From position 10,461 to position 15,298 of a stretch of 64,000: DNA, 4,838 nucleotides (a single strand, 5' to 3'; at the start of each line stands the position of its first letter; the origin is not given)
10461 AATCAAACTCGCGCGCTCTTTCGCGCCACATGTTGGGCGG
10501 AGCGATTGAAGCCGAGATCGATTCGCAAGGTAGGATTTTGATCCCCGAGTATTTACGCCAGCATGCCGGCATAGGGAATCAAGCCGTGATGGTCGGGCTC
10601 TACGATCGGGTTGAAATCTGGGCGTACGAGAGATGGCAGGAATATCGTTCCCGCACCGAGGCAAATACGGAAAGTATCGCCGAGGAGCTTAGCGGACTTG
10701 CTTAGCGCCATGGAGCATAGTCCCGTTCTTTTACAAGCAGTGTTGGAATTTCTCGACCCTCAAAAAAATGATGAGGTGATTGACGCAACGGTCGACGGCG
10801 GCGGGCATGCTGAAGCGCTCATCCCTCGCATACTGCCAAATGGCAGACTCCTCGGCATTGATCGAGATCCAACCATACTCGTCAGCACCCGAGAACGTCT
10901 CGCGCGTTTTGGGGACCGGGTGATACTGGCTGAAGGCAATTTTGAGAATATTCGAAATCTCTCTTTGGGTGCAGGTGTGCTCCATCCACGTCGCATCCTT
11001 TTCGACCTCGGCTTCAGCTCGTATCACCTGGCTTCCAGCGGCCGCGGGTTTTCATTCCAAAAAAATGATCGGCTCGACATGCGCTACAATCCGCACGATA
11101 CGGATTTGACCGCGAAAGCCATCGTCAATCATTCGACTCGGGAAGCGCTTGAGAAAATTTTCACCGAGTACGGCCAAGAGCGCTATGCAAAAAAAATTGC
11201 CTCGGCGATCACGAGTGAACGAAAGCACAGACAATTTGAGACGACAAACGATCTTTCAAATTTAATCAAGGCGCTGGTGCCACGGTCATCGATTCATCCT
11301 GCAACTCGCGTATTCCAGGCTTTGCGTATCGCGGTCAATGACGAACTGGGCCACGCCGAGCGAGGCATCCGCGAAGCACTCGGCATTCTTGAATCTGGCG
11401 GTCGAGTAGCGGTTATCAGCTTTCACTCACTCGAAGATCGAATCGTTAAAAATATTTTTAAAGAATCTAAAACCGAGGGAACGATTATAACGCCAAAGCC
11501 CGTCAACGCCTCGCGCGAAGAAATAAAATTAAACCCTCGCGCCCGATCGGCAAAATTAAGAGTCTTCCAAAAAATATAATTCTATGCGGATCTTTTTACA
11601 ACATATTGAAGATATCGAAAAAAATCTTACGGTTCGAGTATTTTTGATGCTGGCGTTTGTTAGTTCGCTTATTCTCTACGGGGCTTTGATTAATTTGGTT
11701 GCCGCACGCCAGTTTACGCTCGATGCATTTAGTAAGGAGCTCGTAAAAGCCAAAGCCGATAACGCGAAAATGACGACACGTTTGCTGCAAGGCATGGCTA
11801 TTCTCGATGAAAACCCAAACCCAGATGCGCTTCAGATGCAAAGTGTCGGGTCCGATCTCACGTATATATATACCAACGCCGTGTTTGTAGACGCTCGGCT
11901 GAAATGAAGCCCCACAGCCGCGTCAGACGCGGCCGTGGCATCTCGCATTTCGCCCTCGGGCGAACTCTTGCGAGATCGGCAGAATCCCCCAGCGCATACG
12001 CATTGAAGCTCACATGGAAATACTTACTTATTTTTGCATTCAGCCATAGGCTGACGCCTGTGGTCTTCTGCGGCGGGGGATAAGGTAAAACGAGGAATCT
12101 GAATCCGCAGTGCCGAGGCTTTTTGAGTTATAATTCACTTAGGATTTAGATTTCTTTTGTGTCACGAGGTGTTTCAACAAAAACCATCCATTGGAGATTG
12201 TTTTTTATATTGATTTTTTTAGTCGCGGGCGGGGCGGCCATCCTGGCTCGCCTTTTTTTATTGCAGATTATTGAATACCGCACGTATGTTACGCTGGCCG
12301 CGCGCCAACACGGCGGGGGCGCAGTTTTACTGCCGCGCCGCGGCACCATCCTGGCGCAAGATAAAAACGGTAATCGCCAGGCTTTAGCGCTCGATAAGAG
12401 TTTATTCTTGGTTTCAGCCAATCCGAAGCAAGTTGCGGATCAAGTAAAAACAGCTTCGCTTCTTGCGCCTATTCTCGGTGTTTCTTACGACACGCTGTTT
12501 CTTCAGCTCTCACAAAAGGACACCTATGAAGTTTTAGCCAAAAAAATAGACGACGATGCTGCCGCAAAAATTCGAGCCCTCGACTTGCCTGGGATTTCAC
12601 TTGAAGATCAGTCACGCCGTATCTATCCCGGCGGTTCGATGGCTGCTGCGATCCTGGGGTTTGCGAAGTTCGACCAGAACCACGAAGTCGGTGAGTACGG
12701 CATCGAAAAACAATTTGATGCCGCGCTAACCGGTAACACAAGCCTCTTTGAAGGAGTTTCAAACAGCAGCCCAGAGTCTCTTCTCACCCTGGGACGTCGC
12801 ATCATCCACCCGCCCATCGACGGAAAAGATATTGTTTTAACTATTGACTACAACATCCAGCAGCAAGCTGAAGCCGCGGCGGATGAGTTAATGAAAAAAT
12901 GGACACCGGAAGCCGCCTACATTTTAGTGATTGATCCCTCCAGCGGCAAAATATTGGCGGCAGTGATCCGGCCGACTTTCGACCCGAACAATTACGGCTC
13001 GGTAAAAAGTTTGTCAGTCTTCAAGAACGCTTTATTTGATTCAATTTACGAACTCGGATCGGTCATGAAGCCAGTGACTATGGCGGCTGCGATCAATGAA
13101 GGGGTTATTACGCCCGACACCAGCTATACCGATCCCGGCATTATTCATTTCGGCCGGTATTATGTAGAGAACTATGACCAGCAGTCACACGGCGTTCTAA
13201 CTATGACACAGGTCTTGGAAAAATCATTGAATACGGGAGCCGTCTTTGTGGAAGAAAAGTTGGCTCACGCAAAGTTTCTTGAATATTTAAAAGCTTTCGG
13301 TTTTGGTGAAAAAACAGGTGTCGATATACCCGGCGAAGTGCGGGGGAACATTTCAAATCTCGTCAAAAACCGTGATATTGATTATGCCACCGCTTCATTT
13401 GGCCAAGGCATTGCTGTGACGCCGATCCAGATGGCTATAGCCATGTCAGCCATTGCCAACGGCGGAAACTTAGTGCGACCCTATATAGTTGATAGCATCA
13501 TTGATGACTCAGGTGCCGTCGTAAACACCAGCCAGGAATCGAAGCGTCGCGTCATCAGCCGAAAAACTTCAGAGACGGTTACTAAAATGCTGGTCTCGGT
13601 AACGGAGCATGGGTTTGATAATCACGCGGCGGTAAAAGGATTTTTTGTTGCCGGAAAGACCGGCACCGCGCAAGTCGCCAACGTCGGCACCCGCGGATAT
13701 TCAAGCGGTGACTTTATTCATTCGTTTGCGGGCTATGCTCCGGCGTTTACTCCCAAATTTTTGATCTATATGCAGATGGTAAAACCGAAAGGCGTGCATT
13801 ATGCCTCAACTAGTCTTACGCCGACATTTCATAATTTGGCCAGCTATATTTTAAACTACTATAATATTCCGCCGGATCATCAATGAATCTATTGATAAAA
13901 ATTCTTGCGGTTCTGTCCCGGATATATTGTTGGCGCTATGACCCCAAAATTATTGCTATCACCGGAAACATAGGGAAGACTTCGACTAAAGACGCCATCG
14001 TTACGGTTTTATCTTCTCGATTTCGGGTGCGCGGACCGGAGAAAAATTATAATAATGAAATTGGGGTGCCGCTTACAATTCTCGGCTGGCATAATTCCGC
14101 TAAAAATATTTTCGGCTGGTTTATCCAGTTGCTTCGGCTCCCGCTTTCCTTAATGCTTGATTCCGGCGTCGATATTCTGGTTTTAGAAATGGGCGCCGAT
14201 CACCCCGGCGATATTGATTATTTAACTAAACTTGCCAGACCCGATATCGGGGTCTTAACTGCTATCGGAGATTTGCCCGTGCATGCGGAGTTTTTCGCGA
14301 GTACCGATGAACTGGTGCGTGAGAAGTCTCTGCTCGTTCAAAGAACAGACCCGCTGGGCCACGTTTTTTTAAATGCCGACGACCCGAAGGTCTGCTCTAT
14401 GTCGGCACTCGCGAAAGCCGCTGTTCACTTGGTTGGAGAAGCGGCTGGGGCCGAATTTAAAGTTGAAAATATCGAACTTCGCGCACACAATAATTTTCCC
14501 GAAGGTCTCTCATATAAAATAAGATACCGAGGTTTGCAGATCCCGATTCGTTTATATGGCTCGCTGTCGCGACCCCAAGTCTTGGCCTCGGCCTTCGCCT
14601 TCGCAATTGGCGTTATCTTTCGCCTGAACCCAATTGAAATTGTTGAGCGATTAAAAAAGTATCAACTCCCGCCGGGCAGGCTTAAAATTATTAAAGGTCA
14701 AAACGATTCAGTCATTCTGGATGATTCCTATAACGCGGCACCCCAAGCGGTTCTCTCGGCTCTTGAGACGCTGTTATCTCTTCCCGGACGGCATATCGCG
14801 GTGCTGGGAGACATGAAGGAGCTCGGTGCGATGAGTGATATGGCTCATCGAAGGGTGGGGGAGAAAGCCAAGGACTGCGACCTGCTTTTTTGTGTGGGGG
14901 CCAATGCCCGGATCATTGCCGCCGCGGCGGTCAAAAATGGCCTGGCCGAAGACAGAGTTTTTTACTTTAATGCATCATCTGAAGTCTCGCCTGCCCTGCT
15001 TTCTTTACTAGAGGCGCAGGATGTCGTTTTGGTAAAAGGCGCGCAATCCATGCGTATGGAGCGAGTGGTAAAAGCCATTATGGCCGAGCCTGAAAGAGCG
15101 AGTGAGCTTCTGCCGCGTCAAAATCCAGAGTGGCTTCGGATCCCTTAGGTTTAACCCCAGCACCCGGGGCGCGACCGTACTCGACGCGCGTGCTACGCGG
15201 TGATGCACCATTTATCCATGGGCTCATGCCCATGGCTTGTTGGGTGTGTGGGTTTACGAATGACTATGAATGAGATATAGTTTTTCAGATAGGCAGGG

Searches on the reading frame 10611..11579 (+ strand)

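Call 96: search_protein_families(library=pfam, proteins=[window:10611-11579:+], max_evalue=0.001)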
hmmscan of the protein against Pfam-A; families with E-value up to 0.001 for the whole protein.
window:10611-11579:+ (322 aa): 1 family
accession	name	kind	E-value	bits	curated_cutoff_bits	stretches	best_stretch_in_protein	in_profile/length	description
PF01795.25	Methyltransf_5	-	1e-92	311.4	27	1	34-322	2-309/309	MraW methylase family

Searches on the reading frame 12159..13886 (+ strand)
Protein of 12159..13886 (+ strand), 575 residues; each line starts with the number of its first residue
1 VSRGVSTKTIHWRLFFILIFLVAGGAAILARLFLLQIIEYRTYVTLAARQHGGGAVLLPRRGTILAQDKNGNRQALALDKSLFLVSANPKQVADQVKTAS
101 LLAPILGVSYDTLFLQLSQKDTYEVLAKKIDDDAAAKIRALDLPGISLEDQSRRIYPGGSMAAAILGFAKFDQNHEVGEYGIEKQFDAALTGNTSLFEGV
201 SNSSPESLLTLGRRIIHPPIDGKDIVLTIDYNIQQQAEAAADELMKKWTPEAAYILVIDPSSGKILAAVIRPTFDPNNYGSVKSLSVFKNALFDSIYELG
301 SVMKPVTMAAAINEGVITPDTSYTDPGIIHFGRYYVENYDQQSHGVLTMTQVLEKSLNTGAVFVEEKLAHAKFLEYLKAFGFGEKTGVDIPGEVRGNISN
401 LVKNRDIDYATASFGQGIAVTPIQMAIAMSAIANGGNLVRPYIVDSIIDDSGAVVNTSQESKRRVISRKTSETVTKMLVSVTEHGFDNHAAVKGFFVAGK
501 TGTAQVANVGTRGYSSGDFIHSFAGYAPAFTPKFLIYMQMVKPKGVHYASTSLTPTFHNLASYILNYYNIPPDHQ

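Call 96: search_protein_families(library=pfam, proteins=[window:12159-13886:+], max_evalue=0.001)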
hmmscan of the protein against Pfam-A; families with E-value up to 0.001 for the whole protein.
window:12159-13886:+ (575 aa): 2 families
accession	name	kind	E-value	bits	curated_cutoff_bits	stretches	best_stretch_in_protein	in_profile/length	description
PF00905.27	Transpeptidase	-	1.5e-75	254.7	22.1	1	254-560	2-297/299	Penicillin binding protein transpeptidase domain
PF03717.20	PBP_dimer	-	8.8e-12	46.2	24.4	1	59-195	4-163/180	Penicillin-binding Protein dimerisation domain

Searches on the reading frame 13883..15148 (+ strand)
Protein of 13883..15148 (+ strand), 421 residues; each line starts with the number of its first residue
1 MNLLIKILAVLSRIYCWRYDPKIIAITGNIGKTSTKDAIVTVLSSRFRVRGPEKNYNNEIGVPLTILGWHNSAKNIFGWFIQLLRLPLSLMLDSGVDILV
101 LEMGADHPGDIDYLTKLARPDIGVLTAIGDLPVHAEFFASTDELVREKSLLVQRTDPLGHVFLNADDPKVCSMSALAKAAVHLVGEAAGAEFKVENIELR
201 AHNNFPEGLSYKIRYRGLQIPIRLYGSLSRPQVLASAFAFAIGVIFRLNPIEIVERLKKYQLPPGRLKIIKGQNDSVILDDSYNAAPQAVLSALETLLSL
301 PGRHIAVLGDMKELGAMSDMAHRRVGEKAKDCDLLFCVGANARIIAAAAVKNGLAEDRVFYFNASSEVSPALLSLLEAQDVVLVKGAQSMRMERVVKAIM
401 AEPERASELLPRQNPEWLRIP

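Call 96: search_protein_families(library=pfam, proteins=[window:13883-15148:+], max_evalue=0.001)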
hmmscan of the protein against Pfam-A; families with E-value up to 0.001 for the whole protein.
window:13883-15148:+ (421 aa): 2 families
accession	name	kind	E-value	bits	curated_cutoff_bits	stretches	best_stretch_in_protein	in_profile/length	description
PF08245.18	Mur_ligase_M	-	4.1e-22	79.6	24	1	88-227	49-187/200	Mur ligase middle domain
PF02875.26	Mur_ligase_C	-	1.5e-19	71.6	28.4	1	265-387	1-126/127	Mur ligase, glutamate ligase domain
